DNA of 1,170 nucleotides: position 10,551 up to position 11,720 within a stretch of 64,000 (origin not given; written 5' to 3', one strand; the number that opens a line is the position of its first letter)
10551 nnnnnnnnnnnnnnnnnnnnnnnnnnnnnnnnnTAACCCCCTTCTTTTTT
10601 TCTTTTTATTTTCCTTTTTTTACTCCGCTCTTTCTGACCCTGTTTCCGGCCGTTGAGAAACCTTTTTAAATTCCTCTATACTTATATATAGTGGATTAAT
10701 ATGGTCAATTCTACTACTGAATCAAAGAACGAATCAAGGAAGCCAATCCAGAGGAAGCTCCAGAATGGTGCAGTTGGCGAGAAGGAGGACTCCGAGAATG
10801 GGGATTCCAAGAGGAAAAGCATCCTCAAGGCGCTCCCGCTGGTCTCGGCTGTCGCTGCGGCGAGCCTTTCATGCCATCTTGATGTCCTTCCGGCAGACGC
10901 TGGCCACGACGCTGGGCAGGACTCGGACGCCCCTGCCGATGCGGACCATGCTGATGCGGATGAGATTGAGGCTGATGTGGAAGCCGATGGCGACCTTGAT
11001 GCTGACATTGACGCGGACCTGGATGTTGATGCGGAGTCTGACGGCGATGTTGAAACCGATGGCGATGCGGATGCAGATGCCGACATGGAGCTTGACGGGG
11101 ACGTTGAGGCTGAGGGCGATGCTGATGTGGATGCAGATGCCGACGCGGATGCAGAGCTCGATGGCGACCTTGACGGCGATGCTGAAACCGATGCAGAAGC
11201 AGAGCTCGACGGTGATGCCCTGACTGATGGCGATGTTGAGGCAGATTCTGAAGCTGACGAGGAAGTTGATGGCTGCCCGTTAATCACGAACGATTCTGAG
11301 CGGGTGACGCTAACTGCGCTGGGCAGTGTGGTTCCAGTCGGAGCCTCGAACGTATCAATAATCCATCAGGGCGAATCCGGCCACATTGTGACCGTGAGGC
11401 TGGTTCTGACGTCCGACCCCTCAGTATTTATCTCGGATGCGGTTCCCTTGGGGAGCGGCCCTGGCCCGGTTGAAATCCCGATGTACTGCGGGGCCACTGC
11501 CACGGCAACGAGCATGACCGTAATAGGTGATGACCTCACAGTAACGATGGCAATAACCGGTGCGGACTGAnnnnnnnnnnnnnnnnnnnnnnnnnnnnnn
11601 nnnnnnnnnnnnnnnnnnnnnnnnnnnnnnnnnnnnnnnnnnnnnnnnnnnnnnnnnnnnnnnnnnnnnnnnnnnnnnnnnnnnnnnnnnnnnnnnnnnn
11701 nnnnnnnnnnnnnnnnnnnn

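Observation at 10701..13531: Paralogous lipobox proteins built from alternating Asp-X arrays plus a shared C-terminal domain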

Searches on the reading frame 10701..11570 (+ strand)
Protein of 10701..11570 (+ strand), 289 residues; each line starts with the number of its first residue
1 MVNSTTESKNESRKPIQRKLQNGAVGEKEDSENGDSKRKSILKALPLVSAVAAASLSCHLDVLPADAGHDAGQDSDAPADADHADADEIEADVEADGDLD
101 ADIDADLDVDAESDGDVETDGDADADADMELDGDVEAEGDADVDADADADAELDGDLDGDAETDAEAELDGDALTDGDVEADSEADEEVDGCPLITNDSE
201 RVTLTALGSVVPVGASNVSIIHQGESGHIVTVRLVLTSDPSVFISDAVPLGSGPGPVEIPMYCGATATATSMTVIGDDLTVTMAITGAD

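Call 6: search_protein_families(library=pfam, proteins=[window:10701-11570:+], max_evalue=0.1)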
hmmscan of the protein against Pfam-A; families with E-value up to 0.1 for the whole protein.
window:10701-11570:+ (289 aa): 3 families
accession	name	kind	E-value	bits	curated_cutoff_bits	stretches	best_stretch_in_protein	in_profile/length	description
PF04519.19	Bactofilin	-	0.00012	22.7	27.9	1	110-183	12-84/98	Polymer-forming cytoskeletal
PF10988.14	DUF2807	-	0.0018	18.5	24.2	1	84-180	84-176/181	Putative auto-transporter adhesin, head GIN domain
PF22807.2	TrAA12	-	0.008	15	30.9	0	142-191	384-433/463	TrAA12-like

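Call 7: search_protein_families(library=ncbifam, proteins=[window:10701-11570:+], max_evalue=0.1)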
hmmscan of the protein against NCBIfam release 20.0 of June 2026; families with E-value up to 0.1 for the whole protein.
window:10701-11570:+ (289 aa): 6 families
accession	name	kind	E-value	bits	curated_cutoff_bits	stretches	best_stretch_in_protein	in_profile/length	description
NF012181.0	MSCRAMM_SdrD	exception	5.9e-14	50.5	2500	1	70-188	1157-1281/1379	MSCRAMM family adhesin SdrD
NF000535.3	MSCRAMM_SdrC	exception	8.7e-14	50.5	1700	1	70-188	747-865/963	MSCRAMM family adhesin SdrC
NF033845.1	MSCRAMM_ClfB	exception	8e-13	47.2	999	1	66-188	666-799/871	MSCRAMM family adhesin clumping factor ClfB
NF033609.2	MSCRAMM_ClfA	exception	8.6e-13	46.9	1150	1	70-187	623-742/934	MSCRAMM family adhesin clumping factor ClfA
TIGR00927.1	2A1904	subfamily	0.00058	17.6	710.1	1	58-188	722-850/1209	K+-dependent Na+/Ca+ exchanger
NF004560.0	PRK05901.1-1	equivalog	0.031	13.4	711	1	63-230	86-247/516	RNA polymerase sigma factor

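Call 43: find_homologous_proteins(query=window:10701-11567:+, max_evalue=0.001)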
Query window:10701-11567:+ (289 aa): 28 proteins with E <= 0.001 among 8000 candidates.
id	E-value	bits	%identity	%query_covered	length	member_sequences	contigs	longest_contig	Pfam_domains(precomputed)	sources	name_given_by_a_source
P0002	3.3e-169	579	100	100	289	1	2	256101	-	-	-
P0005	4.8e-21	93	32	73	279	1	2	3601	-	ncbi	-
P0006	5.6e-12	64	34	52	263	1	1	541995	-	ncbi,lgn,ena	-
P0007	1.3e-11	62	37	55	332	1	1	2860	-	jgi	jgi:hypothetical protein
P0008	2.9e-11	61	-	-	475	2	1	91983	-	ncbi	ncbi:MAG: hypothetical protein ABII71_01480 [Candidatus Micrarchaeota archaeon]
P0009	2.1e-8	52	-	-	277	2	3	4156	PF21001.3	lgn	-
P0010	2.1e-8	52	-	-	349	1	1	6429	PF03781.23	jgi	jgi:hypothetical protein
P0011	3.8e-8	51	33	73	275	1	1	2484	-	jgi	jgi:hypothetical protein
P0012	4.4e-8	51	-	-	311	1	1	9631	PF17772.8,PF01853.25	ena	-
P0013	4.7e-8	51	44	14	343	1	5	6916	-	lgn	-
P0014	1.2e-7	49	46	11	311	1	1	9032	-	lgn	-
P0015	2.2e-7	48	46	11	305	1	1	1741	-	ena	-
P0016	4.7e-7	47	41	56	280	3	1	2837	-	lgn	-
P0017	1.3e-6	46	-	-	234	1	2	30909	-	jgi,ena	-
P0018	2.5e-6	45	-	-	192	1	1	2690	-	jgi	jgi:hypothetical protein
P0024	6.2e-5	40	-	-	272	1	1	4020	-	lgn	-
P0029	3.8e-4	38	-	-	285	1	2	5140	-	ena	-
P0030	7.3e-4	37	-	-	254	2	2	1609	-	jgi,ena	-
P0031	7.6e-4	37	54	25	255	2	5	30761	-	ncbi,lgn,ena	-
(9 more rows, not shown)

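Call 45: find_encoding_contigs(protein=P0006, flank=10000, max_places=3)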
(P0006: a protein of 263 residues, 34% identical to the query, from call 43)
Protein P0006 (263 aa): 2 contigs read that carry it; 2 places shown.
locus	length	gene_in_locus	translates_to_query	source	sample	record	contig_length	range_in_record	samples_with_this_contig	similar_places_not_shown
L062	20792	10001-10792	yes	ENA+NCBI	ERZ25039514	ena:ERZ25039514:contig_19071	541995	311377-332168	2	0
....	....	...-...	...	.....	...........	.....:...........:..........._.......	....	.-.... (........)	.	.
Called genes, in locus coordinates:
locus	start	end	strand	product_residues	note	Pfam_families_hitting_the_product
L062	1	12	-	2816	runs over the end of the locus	PF13229:Beta_helix, PF05048:NosD, PF13229:Beta_helix, PF05048:NosD, PF13229:Beta_helix, PF05048:NosD, PF13229:Beta_helix, PF13385:Laminin_G_3, +3 more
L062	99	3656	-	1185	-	PF13229:Beta_helix (weak), PF05048:NosD (weak), PF13229:Beta_helix (weak)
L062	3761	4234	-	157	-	-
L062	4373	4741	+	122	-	-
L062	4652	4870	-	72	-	-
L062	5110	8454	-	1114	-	PF03833:PolC_DP2_N, PF24844:PolC_DP2_central, PF24846:PolC_DP2_cat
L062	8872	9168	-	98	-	PF02001:DUF134, PF08281:Sigma70_r4_2 (weak)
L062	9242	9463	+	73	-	-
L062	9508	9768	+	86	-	-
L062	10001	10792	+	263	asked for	-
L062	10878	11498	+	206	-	-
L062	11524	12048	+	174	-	PF09335:VTT_dom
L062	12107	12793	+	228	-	PF03161:LAGLIDADG_2 (weak), PF14528:LAGLIDADG_3 (faint)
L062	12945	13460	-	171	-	-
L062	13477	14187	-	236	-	PF01411:tRNA-synt_2c, PF07973:tRNA_SAD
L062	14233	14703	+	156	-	-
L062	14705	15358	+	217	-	PF00455:DeoRC (weak), PF06026:Rib_5-P_isom_A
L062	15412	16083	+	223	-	-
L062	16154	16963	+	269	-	-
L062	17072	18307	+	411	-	-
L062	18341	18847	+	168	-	PF04019:DUF359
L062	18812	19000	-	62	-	-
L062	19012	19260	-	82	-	PF05239:PRC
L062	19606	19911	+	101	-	PF09858:DUF2085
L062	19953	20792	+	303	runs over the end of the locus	-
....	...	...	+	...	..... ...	-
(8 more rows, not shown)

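Call 46: find_encoding_contigs(protein=P0008, flank=10000, max_places=3)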
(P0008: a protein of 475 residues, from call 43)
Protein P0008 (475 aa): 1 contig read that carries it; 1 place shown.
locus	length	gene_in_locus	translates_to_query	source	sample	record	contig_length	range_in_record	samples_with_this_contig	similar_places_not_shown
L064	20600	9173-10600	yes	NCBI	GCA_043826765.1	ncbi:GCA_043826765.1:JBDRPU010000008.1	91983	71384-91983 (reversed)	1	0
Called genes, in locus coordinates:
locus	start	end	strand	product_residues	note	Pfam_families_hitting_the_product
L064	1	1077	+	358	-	PF27431:UvrB_3rd, PF00271:Helicase_C, PF12344:UvrB, PF02151:UVR (weak)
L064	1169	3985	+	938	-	PF00005:ABC_tran (faint), PF02463:SMC_N (faint), PF13191:AAA_16 (faint), PF13304:AAA_21 (faint), PF13555:AAA_29 (faint), PF20703:nSTAND1 (faint), PF17760:UvrA_inter, PF17755:UvrA_DNA-bind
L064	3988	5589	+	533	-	PF01541:GIY-YIG, PF27096:UvrC_M, PF02151:UVR, PF08459:UvrC_RNaseH_dom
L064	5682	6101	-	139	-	PF10130:PIN_2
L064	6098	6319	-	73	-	PF26688:RHH_12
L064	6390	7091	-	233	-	-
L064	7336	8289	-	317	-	PF00557:Peptidase_M24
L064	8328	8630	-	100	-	-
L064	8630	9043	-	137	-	PF18477:PIN_9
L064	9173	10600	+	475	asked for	-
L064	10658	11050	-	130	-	PF01842:ACT (weak), PF13291:ACT_4 (faint), PF19571:ACT_8, PF22629:ACT_AHAS_ss (faint), PF01842:ACT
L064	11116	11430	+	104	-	PF01883:FeS_assembly_P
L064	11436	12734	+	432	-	PF00753:Lactamase_B, PF23023:Anti-Pycsar_Apyc1, PF16661:Lactamase_B_6 (weak), PF10996:Beta-Casp, PF07521:RMMBL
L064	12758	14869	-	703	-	-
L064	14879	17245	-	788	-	-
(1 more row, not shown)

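Call 49: find_encoding_contigs(protein=P0005, flank=10000, max_places=3)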
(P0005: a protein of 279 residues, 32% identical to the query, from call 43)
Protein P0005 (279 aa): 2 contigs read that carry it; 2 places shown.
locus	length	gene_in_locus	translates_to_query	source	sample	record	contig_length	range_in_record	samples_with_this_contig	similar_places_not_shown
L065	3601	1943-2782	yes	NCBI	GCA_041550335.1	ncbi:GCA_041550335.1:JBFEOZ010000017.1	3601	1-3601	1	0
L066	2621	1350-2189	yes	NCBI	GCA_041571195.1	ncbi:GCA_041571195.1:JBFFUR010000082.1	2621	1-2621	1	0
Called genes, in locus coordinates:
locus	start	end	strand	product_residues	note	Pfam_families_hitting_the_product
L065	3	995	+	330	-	?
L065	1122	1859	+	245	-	-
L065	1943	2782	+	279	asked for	-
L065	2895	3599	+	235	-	?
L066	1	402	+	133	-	?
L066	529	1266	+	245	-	-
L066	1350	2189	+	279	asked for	-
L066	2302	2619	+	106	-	?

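Call 50: find_encoding_contigs(protein=P0007, flank=10000, max_places=3)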
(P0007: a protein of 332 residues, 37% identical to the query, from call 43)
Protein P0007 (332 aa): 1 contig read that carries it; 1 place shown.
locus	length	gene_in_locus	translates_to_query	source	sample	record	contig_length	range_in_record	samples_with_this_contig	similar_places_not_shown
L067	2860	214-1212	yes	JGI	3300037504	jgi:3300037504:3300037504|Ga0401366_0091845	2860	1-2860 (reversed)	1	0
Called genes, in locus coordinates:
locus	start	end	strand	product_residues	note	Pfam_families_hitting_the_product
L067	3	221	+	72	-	?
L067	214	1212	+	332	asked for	-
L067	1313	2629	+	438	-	-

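Call 51: find_encoding_contigs(protein=P0016, flank=10000, max_places=3)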
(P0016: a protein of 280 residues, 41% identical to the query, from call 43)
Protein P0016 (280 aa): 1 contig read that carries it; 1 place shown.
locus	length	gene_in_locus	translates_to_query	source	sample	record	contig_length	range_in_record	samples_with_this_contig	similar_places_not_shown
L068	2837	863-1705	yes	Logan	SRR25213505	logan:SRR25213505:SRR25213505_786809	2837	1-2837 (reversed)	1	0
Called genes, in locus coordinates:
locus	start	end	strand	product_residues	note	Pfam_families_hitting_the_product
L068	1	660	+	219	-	?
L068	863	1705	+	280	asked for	-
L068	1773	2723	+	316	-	-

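Call 64: search_protein_families(library=pfam, proteins=[P0009, P0013, P0029, P0010, P0017, P0018, P0030, P0006, P0005, P0008], max_evalue=0.01)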
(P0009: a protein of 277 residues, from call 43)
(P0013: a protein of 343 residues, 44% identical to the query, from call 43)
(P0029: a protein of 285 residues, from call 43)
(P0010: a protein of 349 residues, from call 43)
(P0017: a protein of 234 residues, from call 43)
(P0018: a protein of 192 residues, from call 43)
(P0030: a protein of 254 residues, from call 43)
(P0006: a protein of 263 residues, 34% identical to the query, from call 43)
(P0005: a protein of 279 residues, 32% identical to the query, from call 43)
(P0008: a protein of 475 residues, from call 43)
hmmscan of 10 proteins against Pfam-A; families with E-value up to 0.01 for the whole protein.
P0009 (277 aa): 1 family
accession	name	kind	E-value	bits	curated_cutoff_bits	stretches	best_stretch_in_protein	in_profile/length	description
PF21001.2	YqiJ_N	-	2.1e-05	25.1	23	1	87-180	46-115/116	Inner membrane protein YqiJ, N-terminal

P0013 (343 aa): 2 families
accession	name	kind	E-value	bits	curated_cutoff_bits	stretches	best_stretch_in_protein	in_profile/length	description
PF00922.22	Phosphoprotein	-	0.0071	16.4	25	0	77-157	23-104/204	Vesiculovirus phosphoprotein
PF21001.2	YqiJ_N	-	0.0081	16.8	23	0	119-214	46-115/116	Inner membrane protein YqiJ, N-terminal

P0029 (285 aa): 0 families

P0010 (349 aa): 1 family
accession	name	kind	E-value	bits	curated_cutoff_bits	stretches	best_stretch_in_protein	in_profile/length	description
PF03781.23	FGE-sulfatase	-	2.9e-13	50.5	23.3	1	209-318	85-223/255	Sulfatase-modifying factor enzyme 1-like domain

P0017 (234 aa): 0 families

P0018 (192 aa): 1 family
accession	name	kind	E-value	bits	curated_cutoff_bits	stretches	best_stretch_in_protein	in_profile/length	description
PF10530.14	Toxin_35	-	8e-05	23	26.8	1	103-133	4-34/61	Toxin with inhibitor cystine knot ICK or Knottin scaffold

P0030 (254 aa): 0 families

P0006 (263 aa): 0 families

P0005 (279 aa): 1 family
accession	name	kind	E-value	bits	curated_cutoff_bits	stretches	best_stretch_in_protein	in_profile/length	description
PF04519.19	Bactofilin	-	0.0017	19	27.9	1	90-168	6-83/98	Polymer-forming cytoskeletal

P0008 (475 aa): 0 families

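Call 94: find_encoding_contigs(protein=P0017, flank=6000, max_places=2)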
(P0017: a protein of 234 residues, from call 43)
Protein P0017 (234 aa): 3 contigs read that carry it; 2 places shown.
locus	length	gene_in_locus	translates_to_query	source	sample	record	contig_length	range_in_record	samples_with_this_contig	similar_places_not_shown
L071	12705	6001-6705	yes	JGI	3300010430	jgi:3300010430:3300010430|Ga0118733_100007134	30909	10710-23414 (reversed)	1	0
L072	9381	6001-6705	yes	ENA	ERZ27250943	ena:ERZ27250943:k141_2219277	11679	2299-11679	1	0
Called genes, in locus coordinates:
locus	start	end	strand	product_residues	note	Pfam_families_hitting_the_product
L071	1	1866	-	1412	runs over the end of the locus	PF01835:MG2, PF00207:A2M, PF07678:TED_complement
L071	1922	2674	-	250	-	PF01925:TauE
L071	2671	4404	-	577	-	PF00069:Pkinase, PF07714:PK_Tyr_Ser-Thr, PF08308:PEGA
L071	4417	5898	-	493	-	PF00069:Pkinase, PF07714:PK_Tyr_Ser-Thr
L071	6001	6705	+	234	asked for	-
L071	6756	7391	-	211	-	-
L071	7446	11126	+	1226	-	PF08308:PEGA (faint), PF24107:DUF7382 (faint), PF13620:CarboxypepD_reg, PF00691:OmpA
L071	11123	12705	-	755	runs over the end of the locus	PF11617:Cu-binding_MopE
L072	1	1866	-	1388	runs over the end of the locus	?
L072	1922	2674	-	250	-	PF01925:TauE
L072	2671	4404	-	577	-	PF00069:Pkinase, PF07714:PK_Tyr_Ser-Thr, PF08308:PEGA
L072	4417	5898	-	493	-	PF00069:Pkinase, PF07714:PK_Tyr_Ser-Thr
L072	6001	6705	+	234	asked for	-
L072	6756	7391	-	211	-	-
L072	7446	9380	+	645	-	?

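Call 102: find_related_loci(query=window:10701-11567:+, collection=viral_contigs, flank=5000)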
Query window:10701-11567:+ (289 aa) in viral_contigs; peptide patterns used: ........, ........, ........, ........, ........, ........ (x = any residue, [..] = any of these).
22 stretches matched a pattern, but none encodes a relative of the query by tblastn (E <= 1e-3).
